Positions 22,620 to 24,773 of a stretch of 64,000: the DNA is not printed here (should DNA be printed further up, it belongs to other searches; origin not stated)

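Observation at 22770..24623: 617-aa Cys-rich protein bracketed by two near-identical zinc-ribbon-like modules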

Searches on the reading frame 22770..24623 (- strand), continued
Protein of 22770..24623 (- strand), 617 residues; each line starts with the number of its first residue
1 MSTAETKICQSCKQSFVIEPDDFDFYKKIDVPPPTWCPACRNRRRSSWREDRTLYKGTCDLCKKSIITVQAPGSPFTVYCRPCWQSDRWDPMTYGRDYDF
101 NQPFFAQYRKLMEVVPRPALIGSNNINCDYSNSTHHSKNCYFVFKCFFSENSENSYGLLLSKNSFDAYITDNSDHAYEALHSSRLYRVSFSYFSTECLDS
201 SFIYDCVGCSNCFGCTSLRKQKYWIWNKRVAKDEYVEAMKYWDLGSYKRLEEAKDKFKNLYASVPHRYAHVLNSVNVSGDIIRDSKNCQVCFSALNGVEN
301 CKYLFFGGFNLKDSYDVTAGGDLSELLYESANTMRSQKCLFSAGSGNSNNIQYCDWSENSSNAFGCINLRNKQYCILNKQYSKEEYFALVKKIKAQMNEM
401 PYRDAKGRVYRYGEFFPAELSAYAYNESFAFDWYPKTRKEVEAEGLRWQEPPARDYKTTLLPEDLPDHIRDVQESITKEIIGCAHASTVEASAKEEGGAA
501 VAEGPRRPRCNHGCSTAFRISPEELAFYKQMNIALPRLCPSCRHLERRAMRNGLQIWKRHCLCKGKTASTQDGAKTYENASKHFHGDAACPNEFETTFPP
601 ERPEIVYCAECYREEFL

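Call 43: list_cluster_members(proteins=[P0121, P0150, P0180, P0200, P0213, P0237, P0250, P0259, P0262, P0269])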
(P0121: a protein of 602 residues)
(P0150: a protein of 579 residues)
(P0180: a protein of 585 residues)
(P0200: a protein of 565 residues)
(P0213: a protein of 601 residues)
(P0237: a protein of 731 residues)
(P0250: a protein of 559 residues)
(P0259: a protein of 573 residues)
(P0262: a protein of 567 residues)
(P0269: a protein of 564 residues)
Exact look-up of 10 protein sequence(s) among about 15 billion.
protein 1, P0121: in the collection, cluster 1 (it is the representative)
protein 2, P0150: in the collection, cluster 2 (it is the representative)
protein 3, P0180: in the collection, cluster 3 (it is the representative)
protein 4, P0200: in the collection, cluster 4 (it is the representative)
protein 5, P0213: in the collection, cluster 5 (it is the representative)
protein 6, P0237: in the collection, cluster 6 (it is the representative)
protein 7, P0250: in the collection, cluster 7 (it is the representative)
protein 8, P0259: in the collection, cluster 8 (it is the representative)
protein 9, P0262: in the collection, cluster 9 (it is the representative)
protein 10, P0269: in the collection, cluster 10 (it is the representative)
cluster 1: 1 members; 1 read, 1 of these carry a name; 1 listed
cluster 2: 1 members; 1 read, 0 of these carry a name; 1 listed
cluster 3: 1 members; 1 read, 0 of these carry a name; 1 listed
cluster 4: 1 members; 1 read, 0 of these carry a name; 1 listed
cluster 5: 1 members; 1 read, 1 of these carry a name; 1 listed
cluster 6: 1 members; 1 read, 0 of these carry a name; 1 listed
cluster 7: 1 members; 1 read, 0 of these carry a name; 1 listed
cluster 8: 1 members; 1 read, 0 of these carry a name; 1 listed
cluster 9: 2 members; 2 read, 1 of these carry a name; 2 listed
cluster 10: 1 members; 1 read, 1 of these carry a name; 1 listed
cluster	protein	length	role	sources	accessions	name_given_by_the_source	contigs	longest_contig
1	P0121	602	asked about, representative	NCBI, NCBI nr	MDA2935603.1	hypothetical protein MYX06_00070 [Patescibacteria group bacterium AH-259-L05] | hypothetical protein [Patescibacteria group bacterium AH-259-L05]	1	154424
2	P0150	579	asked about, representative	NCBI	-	-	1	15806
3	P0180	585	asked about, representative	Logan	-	-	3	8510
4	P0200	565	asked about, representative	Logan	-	-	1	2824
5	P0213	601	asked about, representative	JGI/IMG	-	hypothetical protein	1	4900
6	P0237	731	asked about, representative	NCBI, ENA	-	-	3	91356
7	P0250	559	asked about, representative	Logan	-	-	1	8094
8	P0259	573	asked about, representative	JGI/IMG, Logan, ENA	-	-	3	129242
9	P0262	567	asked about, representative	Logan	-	-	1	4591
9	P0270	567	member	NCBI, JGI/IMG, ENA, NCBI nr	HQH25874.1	MAG TPA: hypothetical protein PLP17_00645 [Oligoflexia bacterium] | hypothetical protein [Oligoflexia bacterium]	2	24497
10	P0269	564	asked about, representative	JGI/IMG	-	hypothetical protein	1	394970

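Call 44: find_related_loci(query=A1, collection=genome_contigs, flank=8000)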
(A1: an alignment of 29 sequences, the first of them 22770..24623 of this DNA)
Query A1 (617 aa) in genome_contigs; peptide patterns used: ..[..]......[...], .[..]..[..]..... (x = any residue, [..] = any of these).
600 stretches matched a pattern (row limit reached: there are more); 558 encode a relative of the query (tblastn E <= 1e-3); the best 80 are kept; 80 distinct loci.
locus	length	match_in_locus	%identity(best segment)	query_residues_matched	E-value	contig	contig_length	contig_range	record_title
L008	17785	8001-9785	60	2-617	0e+0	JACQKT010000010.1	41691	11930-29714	MAG: Candidatus Liptonbacteria bacterium isolate NC_groundwater_1184_Ag_S-0.1um_47_66 S_p1_S3_coassembly_k141_426231, wh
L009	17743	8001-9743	59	4-617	0e+0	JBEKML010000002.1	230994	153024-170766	MAG: Minisyncoccia bacterium isolate SPRUCE 393 SPRUCE_393_2, whole genome shotgun sequence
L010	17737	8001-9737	58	5-617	0e+0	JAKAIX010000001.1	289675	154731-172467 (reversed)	MAG: bacterium isolate WY3.bin51 NODE_22_length_289675_cov_2.261207, whole genome shotgun sequence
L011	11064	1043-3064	56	4-617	0e+0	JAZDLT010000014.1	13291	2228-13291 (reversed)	MAG: Candidatus Liptonbacteria bacterium isolate MEGAHIT-group-0.617 k141_12964426, whole genome shotgun sequence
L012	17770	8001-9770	50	3-617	0e+0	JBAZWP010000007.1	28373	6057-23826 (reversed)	MAG: Candidatus Paceibacterota bacterium isolate SO_2017_GW1_35 NODE_6965_length_28373_cov_0.963535_OW334_2017, whole ge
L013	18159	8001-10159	49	4-617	0e+0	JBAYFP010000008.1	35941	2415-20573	MAG: Candidatus Paceibacterota bacterium isolate SO_2016_GW1_104 scaffold02162_OW334_2016, whole genome shotgun sequence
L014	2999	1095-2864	50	4-617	0e+0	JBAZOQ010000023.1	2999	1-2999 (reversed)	MAG: Candidatus Paceibacterota bacterium isolate SO_2017_SWC_1 scaffold_26834_c1_LP-4_2017, whole genome shotgun sequenc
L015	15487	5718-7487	49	4-617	0e+0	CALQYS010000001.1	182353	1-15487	MAG: Candidatus Nomurabacteria bacterium isolate Ike-100m-2 genome assembly, contig: Ike-100-c23, whole genome shotgun s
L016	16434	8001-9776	61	1-617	0e+0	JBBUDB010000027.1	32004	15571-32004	MAG: Patescibacteria group bacterium isolate H51-bin005_1 H51_bin005_1_000000000027, whole genome shotgun sequence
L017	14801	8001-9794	47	4-617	0e+0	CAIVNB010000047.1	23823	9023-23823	uncultured bacterium isolate AlinenLipids_bin-5200 genome assembly, contig: bin-5200:47/88, whole genome shotgun sequenc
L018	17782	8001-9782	46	2-617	0e+0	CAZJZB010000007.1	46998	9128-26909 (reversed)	MAG TPA_asm: uncultured Candidatus Saccharibacteria bacterium isolate SRP178908_co1_146 genome assembly, contig: NODE_39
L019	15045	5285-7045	44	5-617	4e-179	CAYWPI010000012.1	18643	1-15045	MAG TPA_asm: uncultured Candidatus Saccharibacteria bacterium isolate SRP329715_co1_89 genome assembly, contig: NODE_439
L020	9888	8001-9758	46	6-617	4e-178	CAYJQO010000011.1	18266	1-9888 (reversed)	MAG TPA_asm: uncultured Candidatus Saccharibacteria bacterium isolate ERP125453_co1_264 genome assembly, contig: NODE_30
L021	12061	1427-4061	45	4-616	2e-176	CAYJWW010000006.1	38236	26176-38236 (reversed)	MAG TPA_asm: uncultured Candidatus Saccharibacteria bacterium isolate ERP125453_co1_514 genome assembly, contig: NODE_83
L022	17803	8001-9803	46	2-617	4e-176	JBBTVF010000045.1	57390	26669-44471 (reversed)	MAG: Patescibacteria group bacterium isolate H52-bin056 H52_bin056_000000000045, whole genome shotgun sequence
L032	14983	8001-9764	44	4-617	3e-169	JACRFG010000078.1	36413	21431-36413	MAG: Candidatus Jorgensenbacteria bacterium isolate NC_groundwater_1719_Pr3_B-0.1um_43_9 SR-2_scaffold_141_3380260, whol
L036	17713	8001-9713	44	9-615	8e-169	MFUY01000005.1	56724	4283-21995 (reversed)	MAG: Candidatus Nomurabacteria bacterium RIFCSPLOWO2_01_FULL_41_12 rifcsplowo2_01_scaffold_1376, whole genome shotgun se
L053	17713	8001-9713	43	1-617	1e-161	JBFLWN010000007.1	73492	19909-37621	MAG: Patescibacteria group bacterium isolate MAG033 MAG033_7, whole genome shotgun sequence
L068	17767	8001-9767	43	3-617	5e-158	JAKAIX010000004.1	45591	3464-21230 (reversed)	MAG: bacterium isolate WY3.bin51 NODE_1114_length_45591_cov_2.361231, whole genome shotgun sequence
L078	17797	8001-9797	41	1-617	2e-155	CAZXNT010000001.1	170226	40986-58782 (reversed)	MAG TPA_asm: uncultured Candidatus Saccharibacteria bacterium isolate SRP302447_co2_43 genome assembly, contig: NODE_301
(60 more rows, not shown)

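Call 51: find_homologous_proteins(query=A2)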
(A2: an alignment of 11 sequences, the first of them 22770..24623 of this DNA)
Query A2 (11 sequences) (617 aa, profile of the alignment): 6318 proteins with E <= 0.001 among 8000 candidates; the best 120 are listed.
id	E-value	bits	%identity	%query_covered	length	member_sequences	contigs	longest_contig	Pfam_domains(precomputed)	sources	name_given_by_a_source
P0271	1.0e-274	931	41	100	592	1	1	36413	-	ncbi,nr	ncbi:hypothetical protein HY967_04555 [Candidatus Jorgensenbacteria bacterium]|nr:hypothetical prote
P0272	4.7e-265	899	45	99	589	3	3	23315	-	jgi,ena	-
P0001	1.1e-264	898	100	100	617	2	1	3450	-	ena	-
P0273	7.1e-262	889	41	100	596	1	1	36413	-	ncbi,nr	ncbi:hypothetical protein HY967_04570 [Candidatus Jorgensenbacteria bacterium]|nr:hypothetical prote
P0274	3.1e-261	886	47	100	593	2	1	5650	-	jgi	-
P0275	9.2e-261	885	46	100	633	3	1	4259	-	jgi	-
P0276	1.8e-260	884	45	100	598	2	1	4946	-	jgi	-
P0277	4.6e-260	883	44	99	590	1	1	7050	-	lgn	-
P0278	1.8e-259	881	46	100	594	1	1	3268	-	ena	-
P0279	3.2e-259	880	46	100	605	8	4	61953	-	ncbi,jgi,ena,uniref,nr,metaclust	ncbi:MAG: hypothetical protein A3A43_03080 [Candidatus Liptonbacteria bacterium RIFCSPLOWO2_01_FULL_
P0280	7.1e-259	879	45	100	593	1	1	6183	-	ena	-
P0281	1.2e-258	878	45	100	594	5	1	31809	-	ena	-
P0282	3.9e-257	873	39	99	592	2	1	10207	-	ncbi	-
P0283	9.2e-257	872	46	100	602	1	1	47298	-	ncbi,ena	-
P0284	2.1e-256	870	46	100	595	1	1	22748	-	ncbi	-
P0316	9.4e-252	855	46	100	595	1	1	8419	PF13451.13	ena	-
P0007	2.9e-248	844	61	100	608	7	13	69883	-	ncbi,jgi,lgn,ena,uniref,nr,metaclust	ncbi:MAG: hypothetical protein UV58_C0011G0021 [Candidatus Wolfebacteria bacterium GW2011_GWC1_43_10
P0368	6.1e-248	842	44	99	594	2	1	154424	-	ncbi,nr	ncbi:hypothetical protein MYX06_00010 [Patescibacteria group bacterium AH-259-L05]|nr:hypothetical p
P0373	1.2e-247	842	45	100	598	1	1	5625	PF13451.13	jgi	-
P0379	2.0e-247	841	48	99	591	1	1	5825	PF13451.13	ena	-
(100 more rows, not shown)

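Call 62: predict_structure(alignment_id=A3)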
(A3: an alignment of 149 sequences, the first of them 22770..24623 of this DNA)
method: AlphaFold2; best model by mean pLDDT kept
length: 617 residues; sequences in the alignment: 149
mean_pLDDT: 88.0   pTM: 0.89
mean pLDDT of the five models: 88.0, 85.0, 84.7, 83.4, 82.1
residues with pLDDT >= 90: 399; 70-90: 126; 50-70: 81; < 50: 11
segments of 3 or more residues with pLDDT < 50: 498-508
pLDDT, mean of each block of 10 residues (from residue 1): 93 97 96 97 95 94 97 96 96 98 98 97 90 89 81 66 70 70 66 59 58 60 71 89 94 89 89 93 94 92 90 94 92 85 94 96 98 98 98 98 98 97 95 92 95 86 97 98 77 49 46 83 93 94 85 91 94 90 96 94 92 90
secondary structure, 60 per line:
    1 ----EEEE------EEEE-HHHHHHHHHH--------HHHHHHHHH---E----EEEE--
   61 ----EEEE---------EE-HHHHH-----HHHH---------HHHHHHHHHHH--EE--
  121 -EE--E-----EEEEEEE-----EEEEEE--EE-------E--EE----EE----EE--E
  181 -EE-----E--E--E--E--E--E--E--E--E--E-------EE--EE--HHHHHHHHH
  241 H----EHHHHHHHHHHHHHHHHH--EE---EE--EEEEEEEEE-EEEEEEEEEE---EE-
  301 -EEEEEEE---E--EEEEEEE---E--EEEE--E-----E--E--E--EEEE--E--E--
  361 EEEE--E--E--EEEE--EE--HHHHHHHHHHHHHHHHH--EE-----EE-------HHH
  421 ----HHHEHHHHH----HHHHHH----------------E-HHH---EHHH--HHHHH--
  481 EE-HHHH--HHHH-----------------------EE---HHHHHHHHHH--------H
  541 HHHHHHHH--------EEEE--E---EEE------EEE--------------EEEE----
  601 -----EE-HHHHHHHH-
elements in order: E5-8 E15-18 H20-29 H38-46 E55-58 E65-68 H81-85 H91-94 H104-114 E132-138 E144-149 H232-241 H247-263 E275-283 E285-294 E302-308 E315-321 E328-331 E349-352 E361-364 E373-376 H383-399 H429-433 H438-443 H474-478 H484-487 H490-493 H522-531 H540-548 E557-560 E567-569 E576-578 E593-596 H609-616

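Call 70: fold_search(model_id=the predicted structure, library=pdb)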
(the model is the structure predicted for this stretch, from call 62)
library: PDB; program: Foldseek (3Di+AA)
matches with E <= 10: 243; with E <= 0.001: 0
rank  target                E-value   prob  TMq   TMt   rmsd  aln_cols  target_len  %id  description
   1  3c8v_D                9.0e-03  0.14  0.10  0.12  22.7       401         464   11  Crystal structure of putative acetyltransferase (YP_390128.1) from Desulfovibrio desulfuricans G20 at 2.28 A resolutio (released 2008-02-26)
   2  9dqf                  1.3e-02  0.12  0.08  0.10  16.6       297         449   10  Crystal structure of bifunctional GlmU from Staphylococcus aureus NCTC 8325 complexed with acetyl CoA and citrate (released 2025-05-14)
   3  2iu8_B                1.4e-02  0.13  0.09  0.13  19.4       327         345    8  Chlamydia trachomatis LpxD with 25mM UDPGlcNAc (Complex I) (released 2007-02-20)
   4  4e79_B                1.5e-02  0.10  0.08  0.12  18.6       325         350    9  Structure of LpxD from Acinetobacter baumannii at 2.66A resolution (P4322 form) (released 2013-01-16)
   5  9qez_H                1.8e-02  0.21  0.09  0.17  12.2       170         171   13  Carbonic anhydrase mutant (released 2025-12-10)
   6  4eaa                  2.4e-02  0.15  0.07  0.15  14.1       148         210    9  X-ray crystal structure of the H141N mutant of perosamine N-acetyltransferase from Caulobacter crescentus in complex wit (released 2012-04-04)
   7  4e79_A                2.6e-02  0.08  0.08  0.11  19.8       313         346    9  Structure of LpxD from Acinetobacter baumannii at 2.66A resolution (P4322 form) (released 2013-01-16)
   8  9qez_B                2.8e-02  0.15  0.06  0.15  12.5       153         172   13  Carbonic anhydrase mutant (released 2025-12-10)
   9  5jxx_A                2.9e-02  0.10  0.09  0.15  15.3       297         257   10  Crystal structure of UDP-N-acetylglucosamine O-acyltransferase (LpxA) from Moraxella catarrhalis RH4. (released 2017-06-14)
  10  6ge9                  3.1e-02  0.07  0.07  0.08  17.0       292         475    9  Structure of Mycobacterium tuberculosis GlmU bound to Glc-1P and Ac-CoA (released 2018-05-02)
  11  3bsw                  3.3e-02  0.09  0.07  0.13  14.3       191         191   14  PglD-citrate complex, from Campylobacter jejuni NCTC 11168 (released 2008-07-29)
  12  9qez_A                3.4e-02  0.15  0.08  0.17  12.3       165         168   12  Carbonic anhydrase mutant (released 2025-12-10)
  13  4g87                  3.4e-02  0.08  0.07  0.09  15.8       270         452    7  Crystal structure of GLMU from Mycobacterium tuberculosis snapshot 1 (released 2013-03-13)
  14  3kwc_B                3.6e-02  0.20  0.07  0.16  12.3       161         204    7  Oxidized, active structure of the beta-carboxysomal gamma-Carbonic Anhydrase, CcmM (released 2010-02-23)
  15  9qez_D                3.8e-02  0.18  0.08  0.18  12.9       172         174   13  Carbonic anhydrase mutant (released 2025-12-10)
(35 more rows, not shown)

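Call 74: find_related_loci(query=A2, collection=viral_contigs, flank=6000)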
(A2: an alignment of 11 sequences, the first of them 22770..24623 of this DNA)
Query A2 (617 aa) in viral_contigs; peptide patterns used: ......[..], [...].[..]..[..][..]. (x = any residue, [..] = any of these).
85 stretches matched a pattern; 1 encode a relative of the query (tblastn E <= 1e-3); 1 distinct loci.
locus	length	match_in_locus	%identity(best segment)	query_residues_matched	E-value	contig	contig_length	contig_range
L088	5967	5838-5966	53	205-390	3e-9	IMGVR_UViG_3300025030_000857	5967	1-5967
